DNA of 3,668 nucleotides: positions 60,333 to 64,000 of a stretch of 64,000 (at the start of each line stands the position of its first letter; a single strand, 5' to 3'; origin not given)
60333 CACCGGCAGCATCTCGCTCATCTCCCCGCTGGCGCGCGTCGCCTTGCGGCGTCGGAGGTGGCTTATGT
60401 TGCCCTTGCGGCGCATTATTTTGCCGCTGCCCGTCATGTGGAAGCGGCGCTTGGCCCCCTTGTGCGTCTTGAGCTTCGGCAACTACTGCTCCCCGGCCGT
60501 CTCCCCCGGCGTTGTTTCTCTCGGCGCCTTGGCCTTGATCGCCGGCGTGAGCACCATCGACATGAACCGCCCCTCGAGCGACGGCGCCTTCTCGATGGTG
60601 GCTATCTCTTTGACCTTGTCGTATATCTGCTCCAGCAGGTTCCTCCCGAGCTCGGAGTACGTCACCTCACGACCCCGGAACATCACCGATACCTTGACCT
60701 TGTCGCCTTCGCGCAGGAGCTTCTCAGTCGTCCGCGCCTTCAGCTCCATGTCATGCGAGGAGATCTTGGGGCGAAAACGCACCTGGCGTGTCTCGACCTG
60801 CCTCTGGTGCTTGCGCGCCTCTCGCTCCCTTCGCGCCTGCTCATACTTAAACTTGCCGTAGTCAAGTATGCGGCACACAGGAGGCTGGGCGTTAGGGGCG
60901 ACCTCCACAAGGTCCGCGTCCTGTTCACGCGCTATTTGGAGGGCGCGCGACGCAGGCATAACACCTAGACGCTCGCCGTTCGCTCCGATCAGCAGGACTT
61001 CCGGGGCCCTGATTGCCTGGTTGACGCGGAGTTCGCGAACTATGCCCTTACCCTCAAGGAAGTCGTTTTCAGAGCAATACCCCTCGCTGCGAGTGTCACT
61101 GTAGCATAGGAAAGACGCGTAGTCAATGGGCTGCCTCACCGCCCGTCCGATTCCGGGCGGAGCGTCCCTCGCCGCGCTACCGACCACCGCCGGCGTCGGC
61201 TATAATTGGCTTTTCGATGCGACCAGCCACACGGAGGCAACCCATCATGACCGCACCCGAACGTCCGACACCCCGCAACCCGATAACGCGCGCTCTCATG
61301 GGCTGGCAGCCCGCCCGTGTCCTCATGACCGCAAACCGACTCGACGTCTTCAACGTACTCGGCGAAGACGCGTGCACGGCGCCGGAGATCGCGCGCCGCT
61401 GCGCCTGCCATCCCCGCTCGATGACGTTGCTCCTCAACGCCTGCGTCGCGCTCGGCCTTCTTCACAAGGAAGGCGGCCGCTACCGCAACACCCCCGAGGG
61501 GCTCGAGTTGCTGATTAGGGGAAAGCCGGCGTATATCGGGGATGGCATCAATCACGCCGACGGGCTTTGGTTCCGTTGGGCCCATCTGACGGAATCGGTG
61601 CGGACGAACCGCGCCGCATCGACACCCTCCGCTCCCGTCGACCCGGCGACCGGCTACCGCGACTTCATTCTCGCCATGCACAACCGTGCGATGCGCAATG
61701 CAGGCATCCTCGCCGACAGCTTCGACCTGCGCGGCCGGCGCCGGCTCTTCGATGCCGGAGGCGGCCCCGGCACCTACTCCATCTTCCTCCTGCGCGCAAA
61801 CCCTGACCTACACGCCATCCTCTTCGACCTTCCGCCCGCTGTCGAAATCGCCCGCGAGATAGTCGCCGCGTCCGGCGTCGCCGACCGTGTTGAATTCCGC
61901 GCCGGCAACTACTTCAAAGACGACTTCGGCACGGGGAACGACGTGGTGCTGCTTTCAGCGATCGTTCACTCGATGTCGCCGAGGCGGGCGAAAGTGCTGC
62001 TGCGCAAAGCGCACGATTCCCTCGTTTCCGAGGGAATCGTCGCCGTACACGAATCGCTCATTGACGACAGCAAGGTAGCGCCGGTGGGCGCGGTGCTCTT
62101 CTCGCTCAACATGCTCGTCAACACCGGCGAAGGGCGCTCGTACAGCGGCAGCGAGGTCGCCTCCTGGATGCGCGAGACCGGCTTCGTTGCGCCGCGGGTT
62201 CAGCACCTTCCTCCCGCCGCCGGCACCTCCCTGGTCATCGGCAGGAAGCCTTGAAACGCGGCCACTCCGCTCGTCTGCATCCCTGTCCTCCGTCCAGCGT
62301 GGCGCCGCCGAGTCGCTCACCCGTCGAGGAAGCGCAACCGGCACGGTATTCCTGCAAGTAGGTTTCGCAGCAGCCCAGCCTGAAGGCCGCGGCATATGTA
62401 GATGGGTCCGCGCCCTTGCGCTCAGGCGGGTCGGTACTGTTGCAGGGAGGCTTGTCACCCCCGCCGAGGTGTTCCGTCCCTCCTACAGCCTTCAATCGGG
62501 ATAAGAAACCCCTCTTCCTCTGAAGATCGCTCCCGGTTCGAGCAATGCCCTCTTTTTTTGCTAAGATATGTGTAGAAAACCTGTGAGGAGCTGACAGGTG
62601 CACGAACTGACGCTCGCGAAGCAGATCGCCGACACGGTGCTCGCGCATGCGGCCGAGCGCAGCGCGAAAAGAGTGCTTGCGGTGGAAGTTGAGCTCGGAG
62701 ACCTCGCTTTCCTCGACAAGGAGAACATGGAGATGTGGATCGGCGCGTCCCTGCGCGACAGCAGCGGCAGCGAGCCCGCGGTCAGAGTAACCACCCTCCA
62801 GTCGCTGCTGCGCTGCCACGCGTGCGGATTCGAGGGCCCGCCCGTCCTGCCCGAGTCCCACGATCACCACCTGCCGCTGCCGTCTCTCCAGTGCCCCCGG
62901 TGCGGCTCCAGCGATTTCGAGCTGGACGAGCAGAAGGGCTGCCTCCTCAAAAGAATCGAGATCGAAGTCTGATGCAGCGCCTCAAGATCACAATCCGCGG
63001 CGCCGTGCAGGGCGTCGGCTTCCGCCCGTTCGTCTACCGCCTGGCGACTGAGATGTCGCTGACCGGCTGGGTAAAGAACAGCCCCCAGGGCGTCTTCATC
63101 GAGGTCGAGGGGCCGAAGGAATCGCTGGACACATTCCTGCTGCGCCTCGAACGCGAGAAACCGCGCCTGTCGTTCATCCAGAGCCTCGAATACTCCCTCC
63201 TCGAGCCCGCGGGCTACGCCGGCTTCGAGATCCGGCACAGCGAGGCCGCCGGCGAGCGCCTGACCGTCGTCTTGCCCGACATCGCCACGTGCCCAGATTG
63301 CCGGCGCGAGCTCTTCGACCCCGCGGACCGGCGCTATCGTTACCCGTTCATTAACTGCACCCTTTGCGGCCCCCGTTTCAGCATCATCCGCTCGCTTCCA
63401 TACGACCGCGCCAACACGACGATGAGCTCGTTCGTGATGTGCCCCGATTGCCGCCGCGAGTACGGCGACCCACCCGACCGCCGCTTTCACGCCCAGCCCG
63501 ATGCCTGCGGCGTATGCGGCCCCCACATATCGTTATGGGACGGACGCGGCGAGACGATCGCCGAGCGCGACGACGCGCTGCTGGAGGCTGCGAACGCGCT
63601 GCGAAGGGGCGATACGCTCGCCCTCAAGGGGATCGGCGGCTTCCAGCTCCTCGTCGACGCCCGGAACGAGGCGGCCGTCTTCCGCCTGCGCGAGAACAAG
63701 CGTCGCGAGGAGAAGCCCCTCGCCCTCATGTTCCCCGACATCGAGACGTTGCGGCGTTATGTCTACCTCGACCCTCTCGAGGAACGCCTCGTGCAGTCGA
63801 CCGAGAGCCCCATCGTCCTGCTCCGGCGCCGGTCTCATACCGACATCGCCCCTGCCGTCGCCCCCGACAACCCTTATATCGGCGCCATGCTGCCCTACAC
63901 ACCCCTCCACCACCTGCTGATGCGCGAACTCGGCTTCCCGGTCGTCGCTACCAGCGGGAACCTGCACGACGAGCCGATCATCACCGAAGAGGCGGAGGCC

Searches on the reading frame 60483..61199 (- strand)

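Call 52: search_protein_families(library=pfam, proteins=[window:60483-61199:-], max_evalue=0.00001)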
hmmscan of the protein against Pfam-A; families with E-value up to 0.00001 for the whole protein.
window:60483-61199:- (238 aa): 2 families
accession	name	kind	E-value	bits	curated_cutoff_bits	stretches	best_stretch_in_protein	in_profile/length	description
PF05198.21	IF3_N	-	6.1e-32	110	26.9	1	59-128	1-70/70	Translation initiation factor IF-3, N-terminal domain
PF00707.27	IF3_C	-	9.6e-32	109.2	34.8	1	135-219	1-85/86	Translation initiation factor IF-3, C-terminal domain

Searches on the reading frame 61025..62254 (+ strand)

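Call 52: search_protein_families(library=pfam, proteins=[window:61025-62254:+], max_evalue=0.00001)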
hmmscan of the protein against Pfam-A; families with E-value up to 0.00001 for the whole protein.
window:61025-62254:+ (409 aa): 3 families
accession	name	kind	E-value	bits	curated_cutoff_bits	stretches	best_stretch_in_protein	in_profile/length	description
PF00891.24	Methyltransf_2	-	1.2e-22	80.7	22.3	1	214-387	39-209/210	O-methyltransferase domain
PF08100.18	Dimerisation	-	2e-12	47.2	25.6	1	98-157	20-85/93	O-methyltransferase dimerisation domain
PF08242.18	Methyltransf_12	-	3.5e-06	28.1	30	1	243-338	2-97/98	Methyltransferase domain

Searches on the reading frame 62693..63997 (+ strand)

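Call 52: search_protein_families(library=pfam, proteins=[window:62693-63997:+], max_evalue=0.00001)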
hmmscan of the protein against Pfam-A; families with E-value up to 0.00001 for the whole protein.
window:62693-63997:+ (435 aa): 3 families
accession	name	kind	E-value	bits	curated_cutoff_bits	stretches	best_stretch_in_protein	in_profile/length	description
PF01300.24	Sua5_yciO_yrdC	-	2.2e-34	118.9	25.1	1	302-434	2-137/178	Telomere recombination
PF07503.17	zf-HYPF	-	2.6e-32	110.8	23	2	199-232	1-34/34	HypF finger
PF00708.24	Acylphosphatase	-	1.5e-23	83.3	22.5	1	98-180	2-85/85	Acylphosphatase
